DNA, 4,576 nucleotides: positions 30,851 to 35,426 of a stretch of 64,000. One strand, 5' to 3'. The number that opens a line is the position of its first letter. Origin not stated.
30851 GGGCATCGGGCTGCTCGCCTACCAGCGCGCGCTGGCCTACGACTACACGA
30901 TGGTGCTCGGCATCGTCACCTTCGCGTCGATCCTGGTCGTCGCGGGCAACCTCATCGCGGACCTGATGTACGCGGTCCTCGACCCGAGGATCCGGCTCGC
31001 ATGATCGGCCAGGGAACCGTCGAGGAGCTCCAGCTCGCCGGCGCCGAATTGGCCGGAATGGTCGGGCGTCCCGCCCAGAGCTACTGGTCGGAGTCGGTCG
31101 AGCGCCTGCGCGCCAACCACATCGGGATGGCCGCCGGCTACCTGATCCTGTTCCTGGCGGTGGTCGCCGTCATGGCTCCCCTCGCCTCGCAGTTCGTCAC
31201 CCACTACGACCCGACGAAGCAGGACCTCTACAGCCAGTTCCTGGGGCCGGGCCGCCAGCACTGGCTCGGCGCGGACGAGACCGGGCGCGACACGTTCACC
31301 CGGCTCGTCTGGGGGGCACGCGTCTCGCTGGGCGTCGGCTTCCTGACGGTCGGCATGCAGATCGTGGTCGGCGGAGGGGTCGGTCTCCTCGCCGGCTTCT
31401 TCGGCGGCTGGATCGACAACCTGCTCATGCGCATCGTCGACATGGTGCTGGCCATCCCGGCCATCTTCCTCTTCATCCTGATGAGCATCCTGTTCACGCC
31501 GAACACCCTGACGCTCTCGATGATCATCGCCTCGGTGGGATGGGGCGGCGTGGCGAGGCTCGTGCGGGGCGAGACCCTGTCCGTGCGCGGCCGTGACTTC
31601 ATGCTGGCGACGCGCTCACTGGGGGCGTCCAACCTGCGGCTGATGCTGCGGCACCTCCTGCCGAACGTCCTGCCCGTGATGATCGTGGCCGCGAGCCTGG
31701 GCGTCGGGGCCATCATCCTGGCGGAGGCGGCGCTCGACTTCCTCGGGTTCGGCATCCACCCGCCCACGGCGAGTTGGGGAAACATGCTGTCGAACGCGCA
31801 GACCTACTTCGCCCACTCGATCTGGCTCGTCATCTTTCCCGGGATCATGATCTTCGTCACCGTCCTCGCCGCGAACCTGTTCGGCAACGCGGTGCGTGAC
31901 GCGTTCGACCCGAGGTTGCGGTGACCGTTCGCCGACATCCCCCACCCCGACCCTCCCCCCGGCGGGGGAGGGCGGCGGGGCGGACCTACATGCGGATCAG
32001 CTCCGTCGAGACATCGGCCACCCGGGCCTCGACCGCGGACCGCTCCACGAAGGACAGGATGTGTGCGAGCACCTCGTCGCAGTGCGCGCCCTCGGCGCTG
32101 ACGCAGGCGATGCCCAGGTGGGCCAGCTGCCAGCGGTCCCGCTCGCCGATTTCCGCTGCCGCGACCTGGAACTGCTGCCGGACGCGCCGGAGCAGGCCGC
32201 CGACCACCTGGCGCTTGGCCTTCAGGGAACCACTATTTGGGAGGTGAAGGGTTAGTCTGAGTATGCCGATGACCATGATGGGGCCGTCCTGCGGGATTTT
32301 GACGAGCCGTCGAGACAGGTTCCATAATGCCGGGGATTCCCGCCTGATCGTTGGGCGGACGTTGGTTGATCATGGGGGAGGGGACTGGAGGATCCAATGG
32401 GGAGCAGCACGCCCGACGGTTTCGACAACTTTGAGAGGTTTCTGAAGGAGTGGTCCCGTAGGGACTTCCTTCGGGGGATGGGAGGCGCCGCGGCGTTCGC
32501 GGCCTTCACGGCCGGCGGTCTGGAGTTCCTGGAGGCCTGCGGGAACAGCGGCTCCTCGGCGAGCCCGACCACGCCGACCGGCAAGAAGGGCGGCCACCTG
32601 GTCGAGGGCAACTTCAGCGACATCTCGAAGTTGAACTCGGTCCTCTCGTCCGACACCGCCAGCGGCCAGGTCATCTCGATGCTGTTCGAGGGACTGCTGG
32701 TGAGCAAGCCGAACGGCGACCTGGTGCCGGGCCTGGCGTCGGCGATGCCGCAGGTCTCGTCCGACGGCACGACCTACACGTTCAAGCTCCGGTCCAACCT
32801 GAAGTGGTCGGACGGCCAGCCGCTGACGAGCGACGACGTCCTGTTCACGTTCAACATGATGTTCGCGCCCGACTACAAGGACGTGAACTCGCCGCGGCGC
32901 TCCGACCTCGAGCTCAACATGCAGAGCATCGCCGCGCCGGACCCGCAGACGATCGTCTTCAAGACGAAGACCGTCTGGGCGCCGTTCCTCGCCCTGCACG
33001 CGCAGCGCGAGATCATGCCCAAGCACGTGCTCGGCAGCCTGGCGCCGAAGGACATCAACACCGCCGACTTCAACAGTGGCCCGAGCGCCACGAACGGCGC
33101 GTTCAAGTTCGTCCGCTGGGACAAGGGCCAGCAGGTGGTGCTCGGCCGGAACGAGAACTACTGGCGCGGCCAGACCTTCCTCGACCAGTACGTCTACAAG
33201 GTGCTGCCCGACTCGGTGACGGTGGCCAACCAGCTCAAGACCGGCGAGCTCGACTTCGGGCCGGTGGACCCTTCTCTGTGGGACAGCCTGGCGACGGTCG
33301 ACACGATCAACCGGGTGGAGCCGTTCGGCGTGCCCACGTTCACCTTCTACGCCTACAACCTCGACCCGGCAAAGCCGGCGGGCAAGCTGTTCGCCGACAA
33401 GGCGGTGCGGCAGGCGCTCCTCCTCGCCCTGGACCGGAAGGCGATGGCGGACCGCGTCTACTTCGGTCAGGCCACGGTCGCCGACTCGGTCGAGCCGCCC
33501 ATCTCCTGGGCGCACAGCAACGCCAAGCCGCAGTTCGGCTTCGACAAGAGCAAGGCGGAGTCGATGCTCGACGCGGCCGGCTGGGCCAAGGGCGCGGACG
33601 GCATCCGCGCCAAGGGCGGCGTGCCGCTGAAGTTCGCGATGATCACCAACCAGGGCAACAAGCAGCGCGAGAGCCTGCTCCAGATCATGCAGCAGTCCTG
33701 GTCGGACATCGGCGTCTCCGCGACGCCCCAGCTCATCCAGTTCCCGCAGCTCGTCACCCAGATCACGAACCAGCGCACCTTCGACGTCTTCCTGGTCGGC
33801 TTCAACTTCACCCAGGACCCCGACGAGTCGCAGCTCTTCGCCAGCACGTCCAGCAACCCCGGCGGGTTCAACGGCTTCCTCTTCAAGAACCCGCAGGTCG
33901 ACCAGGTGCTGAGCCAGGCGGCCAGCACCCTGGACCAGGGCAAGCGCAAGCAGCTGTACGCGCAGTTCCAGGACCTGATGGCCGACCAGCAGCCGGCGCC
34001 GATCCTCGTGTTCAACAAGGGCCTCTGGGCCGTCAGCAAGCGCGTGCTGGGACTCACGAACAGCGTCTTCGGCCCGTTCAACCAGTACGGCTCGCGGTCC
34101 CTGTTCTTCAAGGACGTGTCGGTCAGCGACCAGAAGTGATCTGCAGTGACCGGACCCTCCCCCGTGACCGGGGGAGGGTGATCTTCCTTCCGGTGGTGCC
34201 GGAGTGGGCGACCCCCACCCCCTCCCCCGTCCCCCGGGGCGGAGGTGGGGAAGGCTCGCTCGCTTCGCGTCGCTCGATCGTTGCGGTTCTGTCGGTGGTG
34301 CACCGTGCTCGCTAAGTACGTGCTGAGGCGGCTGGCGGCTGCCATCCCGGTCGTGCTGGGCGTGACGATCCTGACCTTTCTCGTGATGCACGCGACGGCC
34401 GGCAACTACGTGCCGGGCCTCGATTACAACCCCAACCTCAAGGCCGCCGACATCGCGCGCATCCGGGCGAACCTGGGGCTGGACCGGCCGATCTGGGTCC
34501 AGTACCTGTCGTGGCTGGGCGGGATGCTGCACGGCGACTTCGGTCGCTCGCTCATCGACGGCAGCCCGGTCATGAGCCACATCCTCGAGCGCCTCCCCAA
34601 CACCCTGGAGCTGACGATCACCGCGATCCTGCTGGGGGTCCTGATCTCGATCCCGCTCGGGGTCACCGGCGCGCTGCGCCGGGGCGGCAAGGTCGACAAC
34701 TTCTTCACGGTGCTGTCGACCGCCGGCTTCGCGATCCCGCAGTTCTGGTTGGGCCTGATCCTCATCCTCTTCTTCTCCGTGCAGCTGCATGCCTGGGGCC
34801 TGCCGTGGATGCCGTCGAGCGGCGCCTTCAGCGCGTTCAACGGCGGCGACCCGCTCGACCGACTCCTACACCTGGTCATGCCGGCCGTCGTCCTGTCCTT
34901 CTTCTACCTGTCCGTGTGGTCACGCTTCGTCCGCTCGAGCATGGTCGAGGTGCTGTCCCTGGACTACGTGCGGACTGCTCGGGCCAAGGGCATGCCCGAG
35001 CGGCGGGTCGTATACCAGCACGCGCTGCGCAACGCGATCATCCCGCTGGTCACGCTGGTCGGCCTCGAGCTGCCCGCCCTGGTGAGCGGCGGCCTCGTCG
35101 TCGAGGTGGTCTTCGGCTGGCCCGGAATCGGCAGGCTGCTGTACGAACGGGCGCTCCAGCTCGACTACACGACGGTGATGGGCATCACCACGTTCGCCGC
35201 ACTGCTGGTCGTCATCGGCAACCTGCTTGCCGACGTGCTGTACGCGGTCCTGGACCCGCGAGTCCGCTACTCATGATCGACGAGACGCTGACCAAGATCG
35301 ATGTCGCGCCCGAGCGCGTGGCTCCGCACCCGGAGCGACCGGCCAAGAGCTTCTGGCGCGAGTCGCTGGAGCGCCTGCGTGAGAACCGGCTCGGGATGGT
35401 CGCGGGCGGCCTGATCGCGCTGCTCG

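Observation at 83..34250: Family of GC-rich mosaic hairpin elements (core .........-loop-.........) at seven loci, with covarying stems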

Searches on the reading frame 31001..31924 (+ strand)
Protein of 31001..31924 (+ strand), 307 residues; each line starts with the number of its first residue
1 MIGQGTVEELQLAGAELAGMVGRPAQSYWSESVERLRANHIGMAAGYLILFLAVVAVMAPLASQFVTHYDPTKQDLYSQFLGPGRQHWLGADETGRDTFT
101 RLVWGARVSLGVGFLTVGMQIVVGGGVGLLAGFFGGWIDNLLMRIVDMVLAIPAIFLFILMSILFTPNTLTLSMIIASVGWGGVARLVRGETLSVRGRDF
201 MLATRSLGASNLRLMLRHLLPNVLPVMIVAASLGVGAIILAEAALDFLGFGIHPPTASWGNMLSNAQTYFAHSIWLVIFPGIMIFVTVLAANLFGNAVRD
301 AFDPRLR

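Call 15: search_protein_families(library=pfam, proteins=[window:31001-31924:+])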
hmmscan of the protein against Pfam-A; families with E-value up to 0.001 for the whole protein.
window:31001-31924:+ (307 aa): 2 families
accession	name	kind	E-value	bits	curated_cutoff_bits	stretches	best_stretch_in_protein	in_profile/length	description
PF00528.27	BPD_transp_1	-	8.2e-30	104.3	26.4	1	125-307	2-183/184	Binding-protein-dependent transport system inner membrane component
PF12911.12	OppC_N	-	1.8e-08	34.6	23.9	1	27-83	1-53/53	N-terminal TM domain of oligopeptide transport permease C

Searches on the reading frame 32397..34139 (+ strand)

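Call 15: search_protein_families(library=pfam, proteins=[window:32397-34139:+])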
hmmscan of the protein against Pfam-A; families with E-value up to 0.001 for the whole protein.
window:32397-34139:+ (580 aa): 1 family
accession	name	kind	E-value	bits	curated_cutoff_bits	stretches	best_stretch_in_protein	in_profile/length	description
PF00496.27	SBP_bac_5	-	2.6e-82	277.3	32.4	1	109-487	2-364/368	Bacterial extracellular solute-binding proteins, family 5 Middle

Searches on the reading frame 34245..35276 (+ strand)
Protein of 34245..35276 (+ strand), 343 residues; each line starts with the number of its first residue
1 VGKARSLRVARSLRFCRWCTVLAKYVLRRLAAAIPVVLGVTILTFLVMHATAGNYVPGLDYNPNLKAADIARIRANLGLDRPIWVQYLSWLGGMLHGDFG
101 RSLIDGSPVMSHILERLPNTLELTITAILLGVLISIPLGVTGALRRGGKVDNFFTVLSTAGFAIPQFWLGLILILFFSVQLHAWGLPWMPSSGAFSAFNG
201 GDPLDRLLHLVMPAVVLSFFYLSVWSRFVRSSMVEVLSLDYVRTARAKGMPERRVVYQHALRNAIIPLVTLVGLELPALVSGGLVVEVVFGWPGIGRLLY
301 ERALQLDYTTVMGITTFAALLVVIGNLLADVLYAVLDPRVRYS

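Call 15: search_protein_families(library=pfam, proteins=[window:34245-35276:+])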
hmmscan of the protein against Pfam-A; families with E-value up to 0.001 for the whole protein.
window:34245-35276:+ (343 aa): 2 families
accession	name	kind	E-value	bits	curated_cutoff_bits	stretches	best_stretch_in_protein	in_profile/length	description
PF00528.27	BPD_transp_1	-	2.2e-42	145.3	26.4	1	136-341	2-183/184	Binding-protein-dependent transport system inner membrane component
PF19300.4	BPD_transp_1_N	-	1.8e-11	44.7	23.8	1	24-124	3-114/114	Binding-prot-dependent transport system membrane comp, N-term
